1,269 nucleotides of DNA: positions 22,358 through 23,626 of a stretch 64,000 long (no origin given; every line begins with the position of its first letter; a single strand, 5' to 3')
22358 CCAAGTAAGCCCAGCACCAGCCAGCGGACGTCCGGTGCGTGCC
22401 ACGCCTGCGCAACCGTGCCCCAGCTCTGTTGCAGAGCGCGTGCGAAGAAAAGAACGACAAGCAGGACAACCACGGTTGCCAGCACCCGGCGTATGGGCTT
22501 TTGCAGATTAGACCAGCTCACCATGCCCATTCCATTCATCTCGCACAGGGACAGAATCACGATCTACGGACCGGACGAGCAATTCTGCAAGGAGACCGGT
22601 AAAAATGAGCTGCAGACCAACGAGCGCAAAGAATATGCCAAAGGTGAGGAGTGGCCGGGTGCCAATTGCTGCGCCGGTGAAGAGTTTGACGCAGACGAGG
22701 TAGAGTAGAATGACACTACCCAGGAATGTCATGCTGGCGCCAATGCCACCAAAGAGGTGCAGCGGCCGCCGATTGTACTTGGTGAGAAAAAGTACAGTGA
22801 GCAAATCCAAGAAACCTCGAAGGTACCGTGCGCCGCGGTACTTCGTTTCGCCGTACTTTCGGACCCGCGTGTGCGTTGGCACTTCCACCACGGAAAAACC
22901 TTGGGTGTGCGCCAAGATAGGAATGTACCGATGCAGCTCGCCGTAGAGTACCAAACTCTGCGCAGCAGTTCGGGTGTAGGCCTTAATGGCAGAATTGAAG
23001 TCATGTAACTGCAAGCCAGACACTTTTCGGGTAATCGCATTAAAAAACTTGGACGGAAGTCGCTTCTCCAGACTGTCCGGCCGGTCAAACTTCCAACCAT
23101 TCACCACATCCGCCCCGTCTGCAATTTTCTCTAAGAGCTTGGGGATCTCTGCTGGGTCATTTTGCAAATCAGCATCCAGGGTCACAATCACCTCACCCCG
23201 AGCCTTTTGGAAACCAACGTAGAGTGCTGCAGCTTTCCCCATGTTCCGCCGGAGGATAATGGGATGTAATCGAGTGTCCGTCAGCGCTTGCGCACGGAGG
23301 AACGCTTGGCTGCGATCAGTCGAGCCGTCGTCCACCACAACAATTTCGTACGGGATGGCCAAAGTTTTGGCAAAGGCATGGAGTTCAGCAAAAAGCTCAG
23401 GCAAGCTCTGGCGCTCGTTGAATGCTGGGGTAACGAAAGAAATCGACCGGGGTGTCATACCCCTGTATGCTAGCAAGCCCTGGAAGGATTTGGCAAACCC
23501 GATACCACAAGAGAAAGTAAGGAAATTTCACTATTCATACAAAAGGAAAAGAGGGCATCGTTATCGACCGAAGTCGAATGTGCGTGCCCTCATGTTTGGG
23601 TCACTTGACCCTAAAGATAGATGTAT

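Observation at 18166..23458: Polyprenol-phosphate glycosylation module (GT2 plus flippase-like/DUF2079 fusion) co-transcribed with a 653-aa orphan protein and mnmA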

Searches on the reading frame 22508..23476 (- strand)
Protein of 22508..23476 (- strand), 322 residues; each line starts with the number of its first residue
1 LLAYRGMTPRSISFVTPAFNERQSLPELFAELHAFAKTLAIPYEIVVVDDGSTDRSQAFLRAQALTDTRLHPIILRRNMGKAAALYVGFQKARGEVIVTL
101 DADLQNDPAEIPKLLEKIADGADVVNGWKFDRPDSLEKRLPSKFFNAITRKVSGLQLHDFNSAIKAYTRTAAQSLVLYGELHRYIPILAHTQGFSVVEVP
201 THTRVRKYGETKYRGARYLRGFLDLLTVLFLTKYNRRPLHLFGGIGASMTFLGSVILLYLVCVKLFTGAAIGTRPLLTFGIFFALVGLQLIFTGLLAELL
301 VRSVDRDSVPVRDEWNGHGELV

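Call 7: search_protein_families(library=pfam, proteins=[window:22508-23476:-], max_evalue=0.01)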
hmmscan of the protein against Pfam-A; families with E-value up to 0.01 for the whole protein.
window:22508-23476:- (322 aa): 4 families
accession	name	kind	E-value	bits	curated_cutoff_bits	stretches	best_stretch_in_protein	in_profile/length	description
PF00535.33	Glycos_transf_2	-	1.9e-29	103.2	23.3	1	13-172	1-164/168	Glycosyl transferase family 2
PF13641.12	Glyco_tranf_2_3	-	0.00062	20.3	27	1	9-124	1-118/230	Glycosyltransferase like family 2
PF10111.15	Glyco_tranf_2_2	-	0.006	16.5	27.3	1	43-115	30-103/276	Glycosyltransferase like family 2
PF13506.12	Glyco_transf_21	-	0.0094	15.9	21.7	0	81-150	18-89/174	Glycosyl transferase family 21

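Call 9: search_protein_families(library=ncbifam, proteins=[window:22508-23476:-], max_evalue=0.01)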
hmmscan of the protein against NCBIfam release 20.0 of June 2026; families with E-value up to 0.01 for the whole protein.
window:22508-23476:- (322 aa): 21 families
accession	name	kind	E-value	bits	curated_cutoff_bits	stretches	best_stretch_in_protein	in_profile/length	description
NF007986.1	PRK10714.1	equivalog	3.4e-57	193.9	529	1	11-302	7-295/316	undecaprenyl-phosphate 4-deoxy-4-formamido-L-arabinose transferase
NF047588.1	GlcsyltransPgfSStrep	equivalog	3e-36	125.2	500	1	12-300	3-287/308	glycosyltransferase PgfS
TIGR04182.1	glyco_TIGR04182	equivalog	1.5e-20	73.7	325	1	14-303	4-285/293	S-layer glycoprotein N-glycosyltransferase AglJ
TIGR03937.1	PgaC_IcaA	equivalog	1.9e-14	53.4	422.3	1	10-118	45-150/407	poly-beta-1,6-N-acetyl-D-glucosamine synthase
NF041875.1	EPS_EpsD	equivalog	2.4e-14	53.5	370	1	12-125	1-111/325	exopolysaccharide biosynthesis glycosyltransferase EpsD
NF058614.1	PPMAGASynPpgS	equivalog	8e-13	48.3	370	1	14-211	4-204/226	polyprenyl-phospho-N-acetylgalactosaminyl synthase PpgS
NF047683.1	TeichurnBiosyTuaG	equivalog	1.1e-12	48.2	400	1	11-115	7-108/252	teichuronic acid biosynthesis protein TuaG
NF041391.1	DPhHxTase_Halo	equivalog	4.4e-12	45.4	375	1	18-212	3-191/213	dolichyl-phosphate hexose transferase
TIGR04283.1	glyco_like_mftF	equivalog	1.6e-11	44.3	182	1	12-127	1-105/221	TIGR04283 family arsenosugar biosynthesis glycosyltransferase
NF010496.0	PRK13915.1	equivalog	2.2e-11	43.4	262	1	9-119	30-143/307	glucosyl-3-phosphoglycerate synthase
NF007482.0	PRK10073.1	equivalog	1.9e-10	40.2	423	1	11-124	7-117/334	glycosyltransferase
TIGR03965.1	mycofact_glyco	equivalog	5.5e-10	38.7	280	1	9-120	73-181/467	mycofactocin biosynthesis glycosyltransferase MftF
TIGR04242.1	nodulat_NodC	equivalog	5e-09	35.6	550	1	11-121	49-159/395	chitooligosaccharide synthase NodC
NF038302.1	EPS_HpsE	equivalog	4e-07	29.3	300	1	12-105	3-98/307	hormogonium polysaccharide biosynthesis glycosyltransferase HpsE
NF045692.1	OglycostaseCruG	equivalog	1.8e-06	27.2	600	1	11-123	42-158/386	2'-O-glycosyltransferase CruG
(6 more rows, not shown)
